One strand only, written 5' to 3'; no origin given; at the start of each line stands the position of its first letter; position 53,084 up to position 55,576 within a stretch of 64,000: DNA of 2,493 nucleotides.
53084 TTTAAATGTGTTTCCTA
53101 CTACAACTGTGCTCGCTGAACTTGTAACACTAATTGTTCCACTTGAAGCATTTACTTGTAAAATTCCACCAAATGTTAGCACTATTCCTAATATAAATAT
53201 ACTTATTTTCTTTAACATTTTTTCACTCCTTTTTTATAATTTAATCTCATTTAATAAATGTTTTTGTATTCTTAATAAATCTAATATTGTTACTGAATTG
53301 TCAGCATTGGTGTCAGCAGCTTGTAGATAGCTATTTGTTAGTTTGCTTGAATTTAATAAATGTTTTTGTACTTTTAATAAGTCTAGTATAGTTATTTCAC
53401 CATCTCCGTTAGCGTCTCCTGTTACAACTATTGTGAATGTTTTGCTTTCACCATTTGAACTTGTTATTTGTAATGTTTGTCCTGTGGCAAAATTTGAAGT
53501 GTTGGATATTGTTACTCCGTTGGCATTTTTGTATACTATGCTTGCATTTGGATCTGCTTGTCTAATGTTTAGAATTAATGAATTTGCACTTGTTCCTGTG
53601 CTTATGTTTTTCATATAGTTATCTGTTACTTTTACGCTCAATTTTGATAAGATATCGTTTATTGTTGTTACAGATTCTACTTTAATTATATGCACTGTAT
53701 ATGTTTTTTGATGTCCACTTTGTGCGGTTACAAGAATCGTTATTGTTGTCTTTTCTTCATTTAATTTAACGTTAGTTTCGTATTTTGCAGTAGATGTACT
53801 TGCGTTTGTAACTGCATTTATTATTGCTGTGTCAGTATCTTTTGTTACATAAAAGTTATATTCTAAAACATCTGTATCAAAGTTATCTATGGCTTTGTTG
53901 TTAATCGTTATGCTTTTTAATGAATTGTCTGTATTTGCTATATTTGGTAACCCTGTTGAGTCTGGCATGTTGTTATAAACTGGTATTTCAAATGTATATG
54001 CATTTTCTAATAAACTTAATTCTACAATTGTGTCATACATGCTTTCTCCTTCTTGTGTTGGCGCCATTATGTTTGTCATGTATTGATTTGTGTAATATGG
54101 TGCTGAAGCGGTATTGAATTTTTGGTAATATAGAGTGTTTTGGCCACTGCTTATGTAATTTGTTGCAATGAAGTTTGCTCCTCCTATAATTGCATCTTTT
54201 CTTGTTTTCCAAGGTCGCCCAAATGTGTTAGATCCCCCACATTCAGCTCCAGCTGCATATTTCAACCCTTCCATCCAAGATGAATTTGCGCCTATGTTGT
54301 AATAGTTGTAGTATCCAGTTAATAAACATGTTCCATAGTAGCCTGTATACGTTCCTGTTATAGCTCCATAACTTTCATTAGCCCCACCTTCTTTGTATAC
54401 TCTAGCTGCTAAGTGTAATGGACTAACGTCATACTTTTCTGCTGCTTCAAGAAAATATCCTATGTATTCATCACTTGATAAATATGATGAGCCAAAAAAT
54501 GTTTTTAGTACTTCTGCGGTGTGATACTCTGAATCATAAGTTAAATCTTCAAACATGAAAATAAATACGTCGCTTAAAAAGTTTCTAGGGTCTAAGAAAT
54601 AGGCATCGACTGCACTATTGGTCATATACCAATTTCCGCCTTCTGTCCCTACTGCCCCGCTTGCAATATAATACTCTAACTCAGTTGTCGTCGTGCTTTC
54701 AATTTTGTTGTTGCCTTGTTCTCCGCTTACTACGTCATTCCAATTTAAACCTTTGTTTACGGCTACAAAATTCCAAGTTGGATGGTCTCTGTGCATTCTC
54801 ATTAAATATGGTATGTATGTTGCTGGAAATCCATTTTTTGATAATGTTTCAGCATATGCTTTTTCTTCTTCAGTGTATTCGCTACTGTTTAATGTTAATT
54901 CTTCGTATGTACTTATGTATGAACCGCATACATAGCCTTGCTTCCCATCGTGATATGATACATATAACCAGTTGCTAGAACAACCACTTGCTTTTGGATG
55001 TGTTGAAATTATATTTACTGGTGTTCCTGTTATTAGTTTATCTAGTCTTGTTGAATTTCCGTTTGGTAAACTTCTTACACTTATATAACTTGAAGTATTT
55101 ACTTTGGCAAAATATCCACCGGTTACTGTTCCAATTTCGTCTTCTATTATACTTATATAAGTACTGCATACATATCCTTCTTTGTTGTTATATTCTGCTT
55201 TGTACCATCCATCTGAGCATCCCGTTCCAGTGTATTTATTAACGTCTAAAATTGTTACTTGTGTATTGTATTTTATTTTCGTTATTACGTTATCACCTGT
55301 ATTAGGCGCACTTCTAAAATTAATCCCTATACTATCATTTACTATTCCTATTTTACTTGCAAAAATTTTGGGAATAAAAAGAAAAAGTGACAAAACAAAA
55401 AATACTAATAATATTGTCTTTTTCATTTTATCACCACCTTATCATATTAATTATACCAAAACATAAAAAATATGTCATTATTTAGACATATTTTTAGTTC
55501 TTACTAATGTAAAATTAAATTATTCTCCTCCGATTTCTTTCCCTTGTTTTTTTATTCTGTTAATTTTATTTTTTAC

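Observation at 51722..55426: Non-cellulosomal cohesin-dockerin pair: dockerin-tagged GH73 peptidoglycan hydrolase next to a membrane-anchored cohesin-like protein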

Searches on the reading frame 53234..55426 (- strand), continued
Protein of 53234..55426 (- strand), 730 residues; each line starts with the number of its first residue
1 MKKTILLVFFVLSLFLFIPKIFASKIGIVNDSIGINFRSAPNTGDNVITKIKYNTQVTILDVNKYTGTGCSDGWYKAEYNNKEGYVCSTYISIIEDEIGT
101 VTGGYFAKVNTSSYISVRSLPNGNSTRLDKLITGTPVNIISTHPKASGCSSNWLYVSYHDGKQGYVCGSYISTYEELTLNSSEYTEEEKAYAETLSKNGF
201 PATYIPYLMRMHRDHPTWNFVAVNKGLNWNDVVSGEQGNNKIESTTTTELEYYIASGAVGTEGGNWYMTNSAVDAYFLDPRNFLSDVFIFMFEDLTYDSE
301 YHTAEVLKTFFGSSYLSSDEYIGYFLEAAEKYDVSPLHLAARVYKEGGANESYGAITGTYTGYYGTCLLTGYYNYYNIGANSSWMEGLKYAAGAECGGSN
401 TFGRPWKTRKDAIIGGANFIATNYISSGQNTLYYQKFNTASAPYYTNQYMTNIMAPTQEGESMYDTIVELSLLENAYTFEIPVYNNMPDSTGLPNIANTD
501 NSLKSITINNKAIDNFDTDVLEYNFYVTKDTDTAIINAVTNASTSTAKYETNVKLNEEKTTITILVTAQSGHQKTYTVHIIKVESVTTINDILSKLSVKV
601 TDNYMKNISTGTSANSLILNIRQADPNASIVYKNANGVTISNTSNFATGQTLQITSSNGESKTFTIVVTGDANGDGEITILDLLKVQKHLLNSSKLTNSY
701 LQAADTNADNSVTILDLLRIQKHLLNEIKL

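Call 45: find_related_loci(query=A4, collection=genome_contigs, flank=8000)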
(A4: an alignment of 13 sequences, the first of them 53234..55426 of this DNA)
Query A4 (730 aa) in genome_contigs; peptide patterns used: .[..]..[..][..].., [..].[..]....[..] (x = any residue, [..] = any of these).
600 stretches matched a pattern (row limit reached: there are more); 528 encode a relative of the query (tblastn E <= 1e-3); the best 80 are kept; 80 distinct loci.
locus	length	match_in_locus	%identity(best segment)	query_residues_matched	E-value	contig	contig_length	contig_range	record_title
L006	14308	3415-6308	97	1-730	0e+0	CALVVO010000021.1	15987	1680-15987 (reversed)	MAG: uncultured Bacilli bacterium isolate BRZ_DA__bin2 genome assembly, contig: BRZ_DA__NODE_4097_length_15987_cov_7.093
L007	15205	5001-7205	48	2-730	0e+0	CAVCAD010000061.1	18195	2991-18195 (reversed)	Bacteroidaceae bacterium isolate SRR8978363_cleanbin_000006 genome assembly, contig: Spades_SRR8978363_contig_135, whole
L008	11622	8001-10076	47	35-730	0e+0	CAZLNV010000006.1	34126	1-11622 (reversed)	MAG TPA_asm: uncultured Muribaculaceae bacterium isolate SRP192927_co1_652 genome assembly, contig: NODE_2056_length_341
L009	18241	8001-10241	40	1-728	4e-164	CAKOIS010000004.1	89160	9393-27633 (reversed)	MAG: uncultured Bacilli bacterium isolate REFINED_METABAT215_TOP10_CONTIGS_1500_ASSEMBLY_K77_MERGED__Hadza_MoBio_hadza-A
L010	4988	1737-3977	40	1-728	1e-165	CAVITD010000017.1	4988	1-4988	uncultured Eubacteriales bacterium isolate H07681-L1_cleanbin_000053 genome assembly, contig: Spades_H07681-L1_contig_10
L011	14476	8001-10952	40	1-730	5e-149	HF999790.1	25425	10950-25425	Mycoplasma sp. CAG:611 genomic scaffold, scf117, whole genome shotgun sequence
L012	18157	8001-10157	39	1-725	2e-146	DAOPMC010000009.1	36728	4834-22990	MAG TPA_asm: Bacilli bacterium isolate AMR_MDS_3209 NODE_1203_length_36728_cov_54.472391, whole genome shotgun sequence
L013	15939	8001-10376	36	1-727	5e-139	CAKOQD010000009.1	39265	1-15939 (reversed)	MAG: uncultured Bacilli bacterium isolate REFINED_METABAT215_TOP10_CONTIGS_1500_ASSEMBLY_K77_MERGED__Hadza_MoBio_hadza-I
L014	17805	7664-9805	37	1-730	3e-138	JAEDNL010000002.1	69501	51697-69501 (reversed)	MAG: Bacilli bacterium isolate MAG291 NODE_257_length_69501_cov_18.184157, whole genome shotgun sequence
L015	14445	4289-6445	38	1-724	3e-137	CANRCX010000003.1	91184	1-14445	MAG: uncultured Bacilli bacterium isolate Lapin-026__bin53 genome assembly, contig: Lapin-026__NODE_212_length_91184_cov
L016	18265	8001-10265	37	1-730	6e-137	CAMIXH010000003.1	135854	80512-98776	MAG: uncultured Tenericutes bacterium isolate SRR12081296_bin.39_metaWRAP_v1.3_MAG genome assembly, contig: ERZ12289772.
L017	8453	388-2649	37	1-725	4e-137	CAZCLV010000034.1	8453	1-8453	MAG TPA_asm: uncultured Mycoplasma sp. isolate SRP192927_co1_122 genome assembly, contig: NODE_21721_length_8453_cov_13.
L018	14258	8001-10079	38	35-730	3e-135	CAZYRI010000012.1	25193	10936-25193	MAG TPA_asm: uncultured Clostridium sp. isolate SRP225648_co1_36 genome assembly, contig: NODE_4366_length_25193_cov_17.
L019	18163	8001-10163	37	1-724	3e-134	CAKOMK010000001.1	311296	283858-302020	MAG: uncultured Bacilli bacterium isolate REFINED_METABAT215_TOP10_CONTIGS_1500_ASSEMBLY_K77_MERGED__Hadza_MoBio_hadza-E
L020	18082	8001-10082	38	35-730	2e-132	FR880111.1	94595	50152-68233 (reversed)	Clostridium sp. CAG:524 genomic scaffold, scf46, whole genome shotgun sequence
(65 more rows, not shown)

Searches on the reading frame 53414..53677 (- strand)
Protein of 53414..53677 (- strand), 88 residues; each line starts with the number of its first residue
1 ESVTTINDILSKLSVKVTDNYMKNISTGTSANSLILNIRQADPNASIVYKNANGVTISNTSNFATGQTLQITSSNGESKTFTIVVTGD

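Call 24: search_protein_families(library=pfam, proteins=[window:53414-53677:-], max_evalue=10)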
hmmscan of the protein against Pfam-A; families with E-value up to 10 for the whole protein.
seq(88 aa): 0 families

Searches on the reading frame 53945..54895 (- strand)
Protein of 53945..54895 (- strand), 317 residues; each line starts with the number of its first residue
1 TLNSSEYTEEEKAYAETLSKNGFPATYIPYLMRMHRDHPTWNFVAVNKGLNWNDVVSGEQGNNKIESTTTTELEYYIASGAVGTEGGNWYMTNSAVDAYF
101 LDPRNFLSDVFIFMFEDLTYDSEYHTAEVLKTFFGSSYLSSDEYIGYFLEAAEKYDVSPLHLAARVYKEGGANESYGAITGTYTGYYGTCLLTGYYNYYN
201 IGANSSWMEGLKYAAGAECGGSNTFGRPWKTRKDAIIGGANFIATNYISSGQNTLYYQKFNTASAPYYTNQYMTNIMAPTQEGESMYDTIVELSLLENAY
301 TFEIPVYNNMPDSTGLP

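Call 24: search_protein_families(library=pfam, proteins=[window:53945-54895:-], max_evalue=10)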
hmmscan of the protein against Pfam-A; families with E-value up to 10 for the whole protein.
seq(317 aa): 0 families

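Call 72: search_solved_structures(query=A6, max_evalue=0.01, show_alignments=2)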
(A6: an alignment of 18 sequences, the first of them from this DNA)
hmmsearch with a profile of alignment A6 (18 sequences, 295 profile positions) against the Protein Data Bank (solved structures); distinct sequences matched with E-value up to 0.01: 6.
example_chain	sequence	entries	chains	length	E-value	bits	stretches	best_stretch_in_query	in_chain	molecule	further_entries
6u0o_B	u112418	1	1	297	4.6e-32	114.8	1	62-295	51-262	LYZ2 domain-containing protein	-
6fxp_A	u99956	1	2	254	5.8e-32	114.4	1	62-295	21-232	Uncharacterized protein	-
6fxo_A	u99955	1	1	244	4.4e-26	95.1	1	82-293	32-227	Bifunctional autolysin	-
4pi7_A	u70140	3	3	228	9.7e-23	84.2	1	125-294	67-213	Autolysin E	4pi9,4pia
4pi8_A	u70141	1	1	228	2.6e-21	79.5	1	125-294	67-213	Autolysin E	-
5wqw_A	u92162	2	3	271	1.2e-13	54.4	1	147-278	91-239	N-acetylglucosaminidase | Cell surface protein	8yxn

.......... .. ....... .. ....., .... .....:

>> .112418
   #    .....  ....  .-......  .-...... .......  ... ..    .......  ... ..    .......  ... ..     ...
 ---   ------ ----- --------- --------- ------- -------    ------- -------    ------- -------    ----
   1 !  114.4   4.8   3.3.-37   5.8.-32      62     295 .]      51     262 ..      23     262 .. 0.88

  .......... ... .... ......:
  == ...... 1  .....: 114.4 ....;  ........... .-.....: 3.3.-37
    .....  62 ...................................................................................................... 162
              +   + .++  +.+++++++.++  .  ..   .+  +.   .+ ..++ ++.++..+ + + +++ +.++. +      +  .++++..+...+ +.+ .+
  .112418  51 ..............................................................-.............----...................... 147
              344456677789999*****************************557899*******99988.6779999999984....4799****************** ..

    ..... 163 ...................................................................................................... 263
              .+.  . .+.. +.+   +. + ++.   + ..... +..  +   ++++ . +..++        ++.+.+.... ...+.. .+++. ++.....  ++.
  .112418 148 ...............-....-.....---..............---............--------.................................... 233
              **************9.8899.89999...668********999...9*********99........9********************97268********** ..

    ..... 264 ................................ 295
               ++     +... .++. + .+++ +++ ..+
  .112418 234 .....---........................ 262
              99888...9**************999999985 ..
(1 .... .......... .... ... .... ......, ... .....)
